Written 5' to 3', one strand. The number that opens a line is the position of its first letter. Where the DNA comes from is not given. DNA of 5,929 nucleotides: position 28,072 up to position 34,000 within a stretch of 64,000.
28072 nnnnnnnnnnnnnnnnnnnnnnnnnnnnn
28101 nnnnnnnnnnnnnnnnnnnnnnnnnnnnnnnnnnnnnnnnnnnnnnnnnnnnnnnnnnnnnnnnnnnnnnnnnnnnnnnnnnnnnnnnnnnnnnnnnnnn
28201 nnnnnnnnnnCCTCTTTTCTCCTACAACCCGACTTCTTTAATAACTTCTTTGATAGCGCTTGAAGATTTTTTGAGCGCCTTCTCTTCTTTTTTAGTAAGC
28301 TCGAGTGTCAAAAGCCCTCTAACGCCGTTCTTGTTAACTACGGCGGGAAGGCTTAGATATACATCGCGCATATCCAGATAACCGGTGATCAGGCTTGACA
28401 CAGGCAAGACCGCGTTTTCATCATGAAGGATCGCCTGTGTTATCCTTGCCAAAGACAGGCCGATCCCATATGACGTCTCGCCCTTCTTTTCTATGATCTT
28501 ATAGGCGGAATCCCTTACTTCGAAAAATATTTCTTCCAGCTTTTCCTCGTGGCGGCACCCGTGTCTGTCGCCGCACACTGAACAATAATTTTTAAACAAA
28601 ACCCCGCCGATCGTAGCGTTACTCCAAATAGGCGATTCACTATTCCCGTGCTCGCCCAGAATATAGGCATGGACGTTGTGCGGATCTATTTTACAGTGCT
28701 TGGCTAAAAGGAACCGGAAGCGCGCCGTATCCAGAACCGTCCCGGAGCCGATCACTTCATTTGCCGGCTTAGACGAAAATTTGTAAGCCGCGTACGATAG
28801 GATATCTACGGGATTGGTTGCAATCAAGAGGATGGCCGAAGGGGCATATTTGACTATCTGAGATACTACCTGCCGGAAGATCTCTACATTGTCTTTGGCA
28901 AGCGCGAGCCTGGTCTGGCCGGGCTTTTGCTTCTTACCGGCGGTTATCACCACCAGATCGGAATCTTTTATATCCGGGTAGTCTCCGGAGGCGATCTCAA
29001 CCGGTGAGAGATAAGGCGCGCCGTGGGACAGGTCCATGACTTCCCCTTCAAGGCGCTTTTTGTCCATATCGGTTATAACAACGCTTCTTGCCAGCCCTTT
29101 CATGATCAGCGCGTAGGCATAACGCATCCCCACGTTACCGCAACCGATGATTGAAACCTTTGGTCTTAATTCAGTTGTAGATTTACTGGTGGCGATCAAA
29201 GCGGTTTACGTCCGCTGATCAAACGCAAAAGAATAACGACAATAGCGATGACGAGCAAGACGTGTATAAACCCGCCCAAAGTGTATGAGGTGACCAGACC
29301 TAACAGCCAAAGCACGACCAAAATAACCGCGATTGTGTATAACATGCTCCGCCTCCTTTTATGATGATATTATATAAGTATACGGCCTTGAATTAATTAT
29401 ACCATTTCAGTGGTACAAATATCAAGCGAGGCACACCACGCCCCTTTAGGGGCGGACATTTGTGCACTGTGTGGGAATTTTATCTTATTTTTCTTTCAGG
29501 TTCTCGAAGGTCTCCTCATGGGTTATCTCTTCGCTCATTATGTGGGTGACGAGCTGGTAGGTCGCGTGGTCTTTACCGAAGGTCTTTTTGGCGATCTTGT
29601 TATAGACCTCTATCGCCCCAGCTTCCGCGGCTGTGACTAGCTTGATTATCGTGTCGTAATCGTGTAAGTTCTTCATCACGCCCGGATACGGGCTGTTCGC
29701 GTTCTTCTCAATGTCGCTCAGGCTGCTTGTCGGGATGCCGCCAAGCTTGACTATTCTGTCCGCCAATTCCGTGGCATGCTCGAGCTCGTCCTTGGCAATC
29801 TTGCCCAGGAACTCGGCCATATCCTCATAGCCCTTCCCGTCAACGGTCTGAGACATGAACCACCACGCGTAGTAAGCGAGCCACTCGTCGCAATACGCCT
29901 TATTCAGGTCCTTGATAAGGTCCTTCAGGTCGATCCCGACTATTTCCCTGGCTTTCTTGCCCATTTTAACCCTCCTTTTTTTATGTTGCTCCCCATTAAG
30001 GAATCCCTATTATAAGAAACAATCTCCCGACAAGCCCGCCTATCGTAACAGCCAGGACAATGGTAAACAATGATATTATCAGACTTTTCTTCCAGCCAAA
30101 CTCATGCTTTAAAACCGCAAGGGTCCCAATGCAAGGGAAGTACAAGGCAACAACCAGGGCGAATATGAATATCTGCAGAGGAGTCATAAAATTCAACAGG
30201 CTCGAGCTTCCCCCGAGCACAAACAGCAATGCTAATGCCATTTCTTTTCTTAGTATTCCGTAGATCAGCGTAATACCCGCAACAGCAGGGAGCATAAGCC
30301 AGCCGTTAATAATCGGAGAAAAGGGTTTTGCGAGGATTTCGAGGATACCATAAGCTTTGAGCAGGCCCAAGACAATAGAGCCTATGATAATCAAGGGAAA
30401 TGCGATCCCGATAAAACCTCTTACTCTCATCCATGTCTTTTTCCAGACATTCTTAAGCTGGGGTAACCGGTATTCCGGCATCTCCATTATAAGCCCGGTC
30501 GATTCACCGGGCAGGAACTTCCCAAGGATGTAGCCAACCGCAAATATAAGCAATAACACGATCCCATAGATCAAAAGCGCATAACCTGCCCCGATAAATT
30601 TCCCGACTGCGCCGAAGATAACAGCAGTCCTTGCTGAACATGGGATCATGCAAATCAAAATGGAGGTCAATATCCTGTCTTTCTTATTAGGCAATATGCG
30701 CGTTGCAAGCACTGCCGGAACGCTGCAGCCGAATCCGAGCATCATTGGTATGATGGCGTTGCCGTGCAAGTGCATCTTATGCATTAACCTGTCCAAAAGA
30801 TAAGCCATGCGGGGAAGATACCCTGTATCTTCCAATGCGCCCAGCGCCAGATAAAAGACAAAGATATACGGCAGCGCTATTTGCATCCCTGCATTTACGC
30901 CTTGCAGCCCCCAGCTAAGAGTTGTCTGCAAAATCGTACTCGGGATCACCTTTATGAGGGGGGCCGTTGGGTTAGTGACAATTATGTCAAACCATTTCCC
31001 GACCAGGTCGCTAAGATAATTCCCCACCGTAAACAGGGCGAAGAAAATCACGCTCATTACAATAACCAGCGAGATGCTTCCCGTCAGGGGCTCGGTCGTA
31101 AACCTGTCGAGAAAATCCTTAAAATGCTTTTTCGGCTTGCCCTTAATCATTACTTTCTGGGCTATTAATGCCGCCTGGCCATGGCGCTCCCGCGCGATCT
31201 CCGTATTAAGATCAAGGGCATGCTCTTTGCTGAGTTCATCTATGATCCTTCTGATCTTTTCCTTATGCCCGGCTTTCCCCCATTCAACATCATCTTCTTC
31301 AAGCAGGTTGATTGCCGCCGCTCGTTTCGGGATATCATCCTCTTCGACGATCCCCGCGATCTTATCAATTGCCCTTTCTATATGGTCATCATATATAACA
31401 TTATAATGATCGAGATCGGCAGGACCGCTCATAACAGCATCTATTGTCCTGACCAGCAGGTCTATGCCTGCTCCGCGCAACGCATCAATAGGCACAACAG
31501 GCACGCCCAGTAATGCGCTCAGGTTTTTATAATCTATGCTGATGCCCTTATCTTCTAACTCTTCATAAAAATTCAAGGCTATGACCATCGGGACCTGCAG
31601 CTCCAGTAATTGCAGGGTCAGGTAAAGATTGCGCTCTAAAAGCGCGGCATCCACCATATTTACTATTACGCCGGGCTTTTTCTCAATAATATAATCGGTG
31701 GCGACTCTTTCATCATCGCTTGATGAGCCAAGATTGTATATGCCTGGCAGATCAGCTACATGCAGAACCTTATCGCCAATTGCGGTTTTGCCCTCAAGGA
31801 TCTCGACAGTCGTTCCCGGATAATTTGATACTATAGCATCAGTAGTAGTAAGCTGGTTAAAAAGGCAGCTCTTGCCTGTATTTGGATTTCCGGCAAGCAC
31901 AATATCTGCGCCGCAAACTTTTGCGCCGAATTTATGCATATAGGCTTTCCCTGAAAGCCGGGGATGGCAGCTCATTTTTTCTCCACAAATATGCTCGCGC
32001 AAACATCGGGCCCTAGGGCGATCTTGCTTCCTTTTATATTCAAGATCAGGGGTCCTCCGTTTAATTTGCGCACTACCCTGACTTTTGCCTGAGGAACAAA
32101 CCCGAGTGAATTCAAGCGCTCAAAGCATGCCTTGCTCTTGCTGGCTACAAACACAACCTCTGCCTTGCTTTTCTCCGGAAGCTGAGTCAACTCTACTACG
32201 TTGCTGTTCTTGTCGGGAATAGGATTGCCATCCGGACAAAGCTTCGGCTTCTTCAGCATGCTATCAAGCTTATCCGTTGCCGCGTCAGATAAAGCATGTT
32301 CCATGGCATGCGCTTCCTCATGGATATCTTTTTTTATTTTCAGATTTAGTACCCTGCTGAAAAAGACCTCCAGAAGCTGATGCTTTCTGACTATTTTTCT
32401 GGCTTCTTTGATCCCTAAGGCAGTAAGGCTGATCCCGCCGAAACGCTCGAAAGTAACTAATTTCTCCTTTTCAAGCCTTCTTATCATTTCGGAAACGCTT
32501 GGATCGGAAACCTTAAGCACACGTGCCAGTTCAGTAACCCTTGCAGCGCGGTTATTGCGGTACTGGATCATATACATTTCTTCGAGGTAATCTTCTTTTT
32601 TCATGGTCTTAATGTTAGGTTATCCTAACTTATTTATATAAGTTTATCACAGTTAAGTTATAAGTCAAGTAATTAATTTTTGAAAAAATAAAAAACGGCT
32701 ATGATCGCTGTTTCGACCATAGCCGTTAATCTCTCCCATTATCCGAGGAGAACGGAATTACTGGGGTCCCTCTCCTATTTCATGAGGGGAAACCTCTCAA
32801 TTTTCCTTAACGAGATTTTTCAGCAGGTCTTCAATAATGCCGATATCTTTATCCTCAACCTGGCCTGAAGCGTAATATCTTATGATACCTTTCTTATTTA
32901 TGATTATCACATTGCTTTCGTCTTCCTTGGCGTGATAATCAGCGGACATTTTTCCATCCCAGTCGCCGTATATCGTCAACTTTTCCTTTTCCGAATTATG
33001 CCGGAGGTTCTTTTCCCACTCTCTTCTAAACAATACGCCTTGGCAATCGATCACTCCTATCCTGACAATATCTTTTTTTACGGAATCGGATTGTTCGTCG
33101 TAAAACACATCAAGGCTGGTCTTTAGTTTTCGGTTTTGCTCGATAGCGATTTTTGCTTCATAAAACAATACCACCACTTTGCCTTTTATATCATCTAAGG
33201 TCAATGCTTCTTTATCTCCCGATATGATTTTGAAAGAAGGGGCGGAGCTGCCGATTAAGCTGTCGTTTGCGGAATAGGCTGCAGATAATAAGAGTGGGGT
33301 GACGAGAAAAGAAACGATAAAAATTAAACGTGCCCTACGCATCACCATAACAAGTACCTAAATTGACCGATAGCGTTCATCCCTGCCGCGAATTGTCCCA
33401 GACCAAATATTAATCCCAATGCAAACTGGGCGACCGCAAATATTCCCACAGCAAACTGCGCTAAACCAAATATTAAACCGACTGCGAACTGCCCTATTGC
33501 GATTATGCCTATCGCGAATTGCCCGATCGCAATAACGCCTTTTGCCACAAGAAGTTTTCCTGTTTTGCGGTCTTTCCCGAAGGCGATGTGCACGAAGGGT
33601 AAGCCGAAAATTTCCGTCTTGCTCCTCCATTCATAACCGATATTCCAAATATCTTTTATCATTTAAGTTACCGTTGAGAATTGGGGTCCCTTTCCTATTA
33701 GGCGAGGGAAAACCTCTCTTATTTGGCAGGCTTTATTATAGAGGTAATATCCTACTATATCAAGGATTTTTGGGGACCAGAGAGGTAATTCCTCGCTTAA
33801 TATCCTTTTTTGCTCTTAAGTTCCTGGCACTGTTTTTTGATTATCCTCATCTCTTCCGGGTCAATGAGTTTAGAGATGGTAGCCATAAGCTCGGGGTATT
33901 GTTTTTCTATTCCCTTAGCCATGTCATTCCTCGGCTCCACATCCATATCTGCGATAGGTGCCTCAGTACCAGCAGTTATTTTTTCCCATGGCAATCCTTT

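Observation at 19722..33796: A repeated intergenic cassette carries a textbook sigma70 promoter and is placed in front of four unrelated genes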

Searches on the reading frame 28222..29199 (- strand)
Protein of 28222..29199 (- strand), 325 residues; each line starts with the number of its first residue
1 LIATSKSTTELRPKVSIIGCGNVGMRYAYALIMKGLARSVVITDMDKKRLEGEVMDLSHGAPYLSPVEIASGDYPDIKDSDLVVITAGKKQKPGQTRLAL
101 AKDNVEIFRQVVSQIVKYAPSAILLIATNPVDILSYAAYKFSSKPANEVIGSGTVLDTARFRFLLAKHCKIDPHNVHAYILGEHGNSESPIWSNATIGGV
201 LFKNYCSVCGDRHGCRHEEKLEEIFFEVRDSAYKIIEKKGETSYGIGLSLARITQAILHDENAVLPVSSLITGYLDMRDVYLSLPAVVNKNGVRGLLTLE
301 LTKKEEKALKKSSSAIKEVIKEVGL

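Call 50: search_protein_families(library=pfam, proteins=[window:28222-29199:-], max_evalue=0.0001)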
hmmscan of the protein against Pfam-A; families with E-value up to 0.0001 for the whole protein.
window:28222-29199:- (325 aa): 2 families
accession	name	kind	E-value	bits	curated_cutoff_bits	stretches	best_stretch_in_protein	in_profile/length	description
PF00056.29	Ldh_1_N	-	1.3e-44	152.1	27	1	14-151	2-141/141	lactate/malate dehydrogenase, NAD binding domain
PF02866.23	Ldh_1_C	-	9.7e-39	133.6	22.6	1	154-323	1-170/174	lactate/malate dehydrogenase, alpha/beta C-terminal domain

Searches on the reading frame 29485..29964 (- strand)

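Call 50: search_protein_families(library=pfam, proteins=[window:29485-29964:-], max_evalue=0.0001)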
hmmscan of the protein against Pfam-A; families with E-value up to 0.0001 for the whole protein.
window:29485-29964:- (159 aa): 3 families
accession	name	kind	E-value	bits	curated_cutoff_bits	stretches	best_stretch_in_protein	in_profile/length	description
PF00210.30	Ferritin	-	1e-24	87.5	24.5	1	17-156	1-135/142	Ferritin-like domain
PF02915.23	Rubrerythrin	-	4.3e-11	43.8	22.8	1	20-156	3-136/137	Rubrerythrin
PF03232.19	COQ7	-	5.7e-05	23.2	23.5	0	104-157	4-56/169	Ubiquinone biosynthesis protein COQ7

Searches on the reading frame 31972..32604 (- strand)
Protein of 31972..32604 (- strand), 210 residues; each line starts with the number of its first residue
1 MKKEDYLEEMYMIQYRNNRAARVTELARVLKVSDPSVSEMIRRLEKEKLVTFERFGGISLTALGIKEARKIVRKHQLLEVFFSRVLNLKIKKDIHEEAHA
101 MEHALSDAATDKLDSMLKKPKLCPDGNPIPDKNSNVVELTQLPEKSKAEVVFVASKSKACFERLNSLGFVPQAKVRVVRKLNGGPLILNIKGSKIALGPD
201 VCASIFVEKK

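Call 36: search_protein_families(library=pfam, proteins=[window:31972-32604:-], max_evalue=0.01)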
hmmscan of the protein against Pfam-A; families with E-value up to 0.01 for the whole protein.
window:31972-32604:- (210 aa): 13 families
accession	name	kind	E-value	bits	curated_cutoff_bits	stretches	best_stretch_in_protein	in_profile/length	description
PF02742.21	Fe_dep_repr_C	-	6.9e-24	84.1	27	1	61-131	1-70/70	Iron dependent repressor, metal binding and dimerisation domain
PF04023.20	FeoA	-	2e-16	60.3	23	1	138-209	2-74/74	FeoA domain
PF01325.25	Fe_dep_repress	-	1.5e-13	51.2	26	1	2-54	5-56/60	Iron dependent repressor, N-terminal DNA binding domain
PF01047.28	MarR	-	1.2e-06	28.8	24.6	1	16-54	13-51/59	MarR family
PF12802.13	MarR_2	-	9.1e-06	26.2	27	1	17-54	18-54/61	MarR family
PF13412.12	HTH_24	-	0.0014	18.6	21.9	1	23-50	20-47/48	Winged helix-turn-helix DNA-binding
PF01022.26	HTH_5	-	0.002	18.4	22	1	21-50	16-45/47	Bacterial regulatory protein, arsR family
PF00392.27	GntR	-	0.002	18.2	27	1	22-57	26-61/64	Bacterial regulatory proteins, gntR family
PF13545.12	HTH_Crp_2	-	0.0023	18.3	27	1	24-60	26-61/70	Crp-like helix-turn-helix domain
PF02082.26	Rrf2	-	0.0034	18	30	1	10-61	13-66/132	Iron-dependent Transcriptional regulator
PF01978.25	TrmB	-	0.0057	16.9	25.6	0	18-53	20-55/68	Sugar-specific transcriptional regulator TrmB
PF00126.33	HTH_1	-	0.0065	16.8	26.6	0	24-64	17-59/60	Bacterial regulatory helix-turn-helix protein, lysR family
PF09339.16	HTH_IclR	-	0.0095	16.1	22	0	18-52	16-50/52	IclR helix-turn-helix domain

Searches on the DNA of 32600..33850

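Call 19: search_rna_families(source=window, start=32600, end=33850, threshold=evalue, max_evalue=10)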
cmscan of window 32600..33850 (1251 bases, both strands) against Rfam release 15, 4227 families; matches with E-value up to 10: 6.
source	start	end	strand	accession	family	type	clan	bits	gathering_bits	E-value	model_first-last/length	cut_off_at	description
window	32664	32726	+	RF02844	RefA9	Gene; antisense;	-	18.7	49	6.3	1-64/64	no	Enterococcus sRNA A9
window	32975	33110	-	RF02157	NPPA-AS1_2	Gene; lncRNA;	-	17.6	60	5.6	1-150/150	no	NPPA antisense RNA 1 conserved region 2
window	32624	32733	-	RF01796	frnS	Gene; sRNA;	-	16.6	60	7.2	1-119/119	no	Fumarate/nitrate reductase regulator sRNA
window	32684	32736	-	RF01803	GABA3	Cis-reg;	-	15.9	57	3.7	1-54/54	no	Editing element of GABA-3 exon 9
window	32725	32759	-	RF01370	CRISPR-DR57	Gene; CRISPR;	-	14.9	39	6.4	1-37/37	no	CRISPR RNA direct repeat element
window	33255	33311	+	RF03165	2dG-II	Cis-reg; riboswitch;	CL00123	14.5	60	6.7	1-71/71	no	2dG-II purine riboswitch aptamer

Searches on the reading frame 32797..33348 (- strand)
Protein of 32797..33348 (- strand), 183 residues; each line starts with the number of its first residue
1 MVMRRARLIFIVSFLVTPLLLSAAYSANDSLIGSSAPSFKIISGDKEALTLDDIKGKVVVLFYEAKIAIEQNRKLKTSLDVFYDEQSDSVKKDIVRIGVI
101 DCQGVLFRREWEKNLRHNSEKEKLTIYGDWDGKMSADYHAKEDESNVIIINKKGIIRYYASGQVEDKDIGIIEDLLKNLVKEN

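Call 36: search_protein_families(library=pfam, proteins=[window:32797-33348:-], max_evalue=0.01)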
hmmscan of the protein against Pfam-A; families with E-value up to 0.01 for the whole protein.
window:32797-33348:- (183 aa): 3 families
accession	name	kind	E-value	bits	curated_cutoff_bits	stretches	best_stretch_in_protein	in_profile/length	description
PF00578.27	AhpC-TSA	-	9.7e-07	29.2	26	1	32-158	1-123/124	AhpC/TSA family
PF08534.16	Redoxin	-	0.00011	22.4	26.6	1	33-168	3-140/148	Redoxin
PF09695.16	YtfJ_HI0045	-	0.0036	17.4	24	1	129-177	110-158/160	Bacterial protein of unknown function (YtfJ_HI0045)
